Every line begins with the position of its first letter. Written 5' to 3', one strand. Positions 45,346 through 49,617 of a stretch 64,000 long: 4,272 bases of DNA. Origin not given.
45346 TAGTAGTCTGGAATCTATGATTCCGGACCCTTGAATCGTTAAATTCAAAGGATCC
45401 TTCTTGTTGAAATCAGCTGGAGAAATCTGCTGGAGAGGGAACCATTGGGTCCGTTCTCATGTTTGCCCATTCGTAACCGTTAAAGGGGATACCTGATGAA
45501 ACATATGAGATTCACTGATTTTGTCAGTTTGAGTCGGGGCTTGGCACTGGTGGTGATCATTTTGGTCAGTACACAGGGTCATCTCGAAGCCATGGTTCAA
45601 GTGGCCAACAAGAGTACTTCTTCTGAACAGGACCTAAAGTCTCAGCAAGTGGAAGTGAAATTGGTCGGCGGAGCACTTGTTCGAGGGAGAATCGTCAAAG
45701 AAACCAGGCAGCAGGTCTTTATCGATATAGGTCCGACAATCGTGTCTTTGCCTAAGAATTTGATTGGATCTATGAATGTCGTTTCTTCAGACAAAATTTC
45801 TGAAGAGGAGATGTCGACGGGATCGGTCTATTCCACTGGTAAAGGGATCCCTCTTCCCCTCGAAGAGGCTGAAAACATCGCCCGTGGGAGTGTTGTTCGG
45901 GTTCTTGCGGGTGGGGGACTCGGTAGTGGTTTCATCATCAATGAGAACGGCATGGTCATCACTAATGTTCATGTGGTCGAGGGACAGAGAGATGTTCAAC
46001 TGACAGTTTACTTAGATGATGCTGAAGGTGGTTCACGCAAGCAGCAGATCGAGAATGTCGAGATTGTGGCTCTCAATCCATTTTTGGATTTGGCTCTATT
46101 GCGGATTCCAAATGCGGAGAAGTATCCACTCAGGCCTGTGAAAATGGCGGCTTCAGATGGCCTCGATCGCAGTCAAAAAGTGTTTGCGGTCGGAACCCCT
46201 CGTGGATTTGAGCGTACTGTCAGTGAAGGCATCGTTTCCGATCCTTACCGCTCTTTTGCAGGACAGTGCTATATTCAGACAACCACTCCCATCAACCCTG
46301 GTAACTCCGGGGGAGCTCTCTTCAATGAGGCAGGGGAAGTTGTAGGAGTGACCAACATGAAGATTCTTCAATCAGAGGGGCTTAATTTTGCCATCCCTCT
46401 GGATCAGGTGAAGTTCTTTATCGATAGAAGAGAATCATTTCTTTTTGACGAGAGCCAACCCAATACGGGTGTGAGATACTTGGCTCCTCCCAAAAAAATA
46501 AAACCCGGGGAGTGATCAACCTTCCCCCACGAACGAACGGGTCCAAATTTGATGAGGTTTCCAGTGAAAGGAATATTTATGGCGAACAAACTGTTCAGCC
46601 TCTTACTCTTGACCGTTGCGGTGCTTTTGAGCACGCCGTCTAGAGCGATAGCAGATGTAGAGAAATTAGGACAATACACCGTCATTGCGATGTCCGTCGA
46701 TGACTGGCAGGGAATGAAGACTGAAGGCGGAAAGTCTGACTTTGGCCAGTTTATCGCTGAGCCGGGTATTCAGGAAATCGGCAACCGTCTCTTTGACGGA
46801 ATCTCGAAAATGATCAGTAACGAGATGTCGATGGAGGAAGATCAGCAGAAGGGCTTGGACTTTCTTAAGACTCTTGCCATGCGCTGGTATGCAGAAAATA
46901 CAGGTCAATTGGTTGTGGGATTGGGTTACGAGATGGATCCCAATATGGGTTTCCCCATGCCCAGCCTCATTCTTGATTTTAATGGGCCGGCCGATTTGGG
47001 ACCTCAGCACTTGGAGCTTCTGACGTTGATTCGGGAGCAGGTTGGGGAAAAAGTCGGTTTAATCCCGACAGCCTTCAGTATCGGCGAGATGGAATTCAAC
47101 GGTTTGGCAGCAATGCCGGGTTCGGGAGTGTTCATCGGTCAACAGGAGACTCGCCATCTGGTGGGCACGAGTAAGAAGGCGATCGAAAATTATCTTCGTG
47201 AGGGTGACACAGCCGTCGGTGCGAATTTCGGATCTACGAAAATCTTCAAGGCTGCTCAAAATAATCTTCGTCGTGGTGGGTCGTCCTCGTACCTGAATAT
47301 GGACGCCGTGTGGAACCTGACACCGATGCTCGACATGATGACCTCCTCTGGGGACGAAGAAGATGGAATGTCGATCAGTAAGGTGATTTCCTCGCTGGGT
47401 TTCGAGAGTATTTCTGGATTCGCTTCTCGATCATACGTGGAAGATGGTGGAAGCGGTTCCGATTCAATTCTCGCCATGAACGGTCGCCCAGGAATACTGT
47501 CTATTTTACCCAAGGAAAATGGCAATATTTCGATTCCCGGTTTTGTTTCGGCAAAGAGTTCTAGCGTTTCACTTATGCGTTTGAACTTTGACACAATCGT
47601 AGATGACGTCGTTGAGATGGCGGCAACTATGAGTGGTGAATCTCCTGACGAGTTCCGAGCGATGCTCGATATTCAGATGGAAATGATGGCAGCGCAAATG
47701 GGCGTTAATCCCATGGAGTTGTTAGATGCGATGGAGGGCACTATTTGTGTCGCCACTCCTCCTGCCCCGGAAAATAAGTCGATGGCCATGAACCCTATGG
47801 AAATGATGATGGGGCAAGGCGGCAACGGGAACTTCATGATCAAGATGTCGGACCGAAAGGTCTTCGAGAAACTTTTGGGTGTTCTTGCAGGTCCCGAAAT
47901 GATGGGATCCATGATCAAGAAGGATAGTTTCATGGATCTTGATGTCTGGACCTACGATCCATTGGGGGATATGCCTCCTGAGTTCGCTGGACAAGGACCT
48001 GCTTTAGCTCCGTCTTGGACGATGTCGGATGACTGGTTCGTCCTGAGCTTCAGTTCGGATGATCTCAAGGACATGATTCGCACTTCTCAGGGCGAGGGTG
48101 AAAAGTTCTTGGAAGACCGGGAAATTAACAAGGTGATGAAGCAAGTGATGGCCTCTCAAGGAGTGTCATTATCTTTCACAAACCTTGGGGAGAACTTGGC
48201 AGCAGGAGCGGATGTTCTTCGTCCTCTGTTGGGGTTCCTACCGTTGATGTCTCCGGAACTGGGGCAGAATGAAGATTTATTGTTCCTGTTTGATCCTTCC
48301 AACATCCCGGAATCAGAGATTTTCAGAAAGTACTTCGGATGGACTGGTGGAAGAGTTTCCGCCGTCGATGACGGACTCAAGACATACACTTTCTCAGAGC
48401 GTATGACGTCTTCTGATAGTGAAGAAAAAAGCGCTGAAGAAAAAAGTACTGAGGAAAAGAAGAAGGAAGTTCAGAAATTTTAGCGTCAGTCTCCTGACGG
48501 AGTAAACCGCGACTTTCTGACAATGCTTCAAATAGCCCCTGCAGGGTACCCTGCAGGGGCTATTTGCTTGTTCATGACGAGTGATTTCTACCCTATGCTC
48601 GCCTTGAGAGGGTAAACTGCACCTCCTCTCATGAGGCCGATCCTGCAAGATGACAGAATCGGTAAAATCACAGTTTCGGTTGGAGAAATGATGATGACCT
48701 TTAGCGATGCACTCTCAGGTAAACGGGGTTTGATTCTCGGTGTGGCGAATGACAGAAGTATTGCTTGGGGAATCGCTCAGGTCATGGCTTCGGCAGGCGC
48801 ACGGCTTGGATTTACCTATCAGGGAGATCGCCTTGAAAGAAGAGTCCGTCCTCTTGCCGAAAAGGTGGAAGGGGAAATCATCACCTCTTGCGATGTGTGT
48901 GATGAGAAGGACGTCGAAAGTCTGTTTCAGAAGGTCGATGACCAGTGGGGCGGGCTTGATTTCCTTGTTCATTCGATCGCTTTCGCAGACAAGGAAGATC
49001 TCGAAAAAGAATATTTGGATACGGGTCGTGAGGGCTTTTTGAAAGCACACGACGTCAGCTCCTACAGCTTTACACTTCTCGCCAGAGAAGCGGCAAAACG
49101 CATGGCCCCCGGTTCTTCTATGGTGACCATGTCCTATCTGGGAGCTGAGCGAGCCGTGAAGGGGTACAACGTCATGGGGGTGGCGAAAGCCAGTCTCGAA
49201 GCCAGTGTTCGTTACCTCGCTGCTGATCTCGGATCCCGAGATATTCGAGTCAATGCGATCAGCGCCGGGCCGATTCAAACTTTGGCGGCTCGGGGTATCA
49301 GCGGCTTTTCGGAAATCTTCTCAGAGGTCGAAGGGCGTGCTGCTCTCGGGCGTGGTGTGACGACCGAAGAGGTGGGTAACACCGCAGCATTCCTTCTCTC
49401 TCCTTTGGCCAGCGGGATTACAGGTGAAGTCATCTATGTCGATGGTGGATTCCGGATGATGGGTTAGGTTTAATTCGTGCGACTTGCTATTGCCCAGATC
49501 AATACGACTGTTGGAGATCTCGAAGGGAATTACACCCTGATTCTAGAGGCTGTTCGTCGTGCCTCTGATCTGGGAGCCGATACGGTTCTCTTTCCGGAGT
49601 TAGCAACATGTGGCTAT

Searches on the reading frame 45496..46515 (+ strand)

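Call 35: search_protein_families(library=pfam, proteins=[window:45496-46515:+], max_evalue=0.00001)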
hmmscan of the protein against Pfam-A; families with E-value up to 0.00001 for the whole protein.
window:45496-46515:+ (339 aa): 2 families
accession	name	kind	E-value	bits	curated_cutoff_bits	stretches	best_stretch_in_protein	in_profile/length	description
PF13365.12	Trypsin_2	-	3.5e-31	109.3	27.6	1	143-285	1-144/144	Trypsin-like peptidase domain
PF00089.32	Trypsin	-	9.7e-15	55.4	20.6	1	134-306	16-217/220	Trypsin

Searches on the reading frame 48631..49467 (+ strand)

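Call 35: search_protein_families(library=pfam, proteins=[window:48631-49467:+], max_evalue=0.00001)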
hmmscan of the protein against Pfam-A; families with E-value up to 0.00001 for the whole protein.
window:48631-49467:+ (278 aa): 2 families
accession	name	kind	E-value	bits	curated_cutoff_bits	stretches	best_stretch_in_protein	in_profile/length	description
PF13561.12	adh_short_C2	-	8.8e-91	304.1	27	1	37-274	1-235/236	Enoyl-(Acyl carrier protein) reductase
PF00106.31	adh_short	-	2e-15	57.2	26.6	1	41-220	9-187/195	short chain dehydrogenase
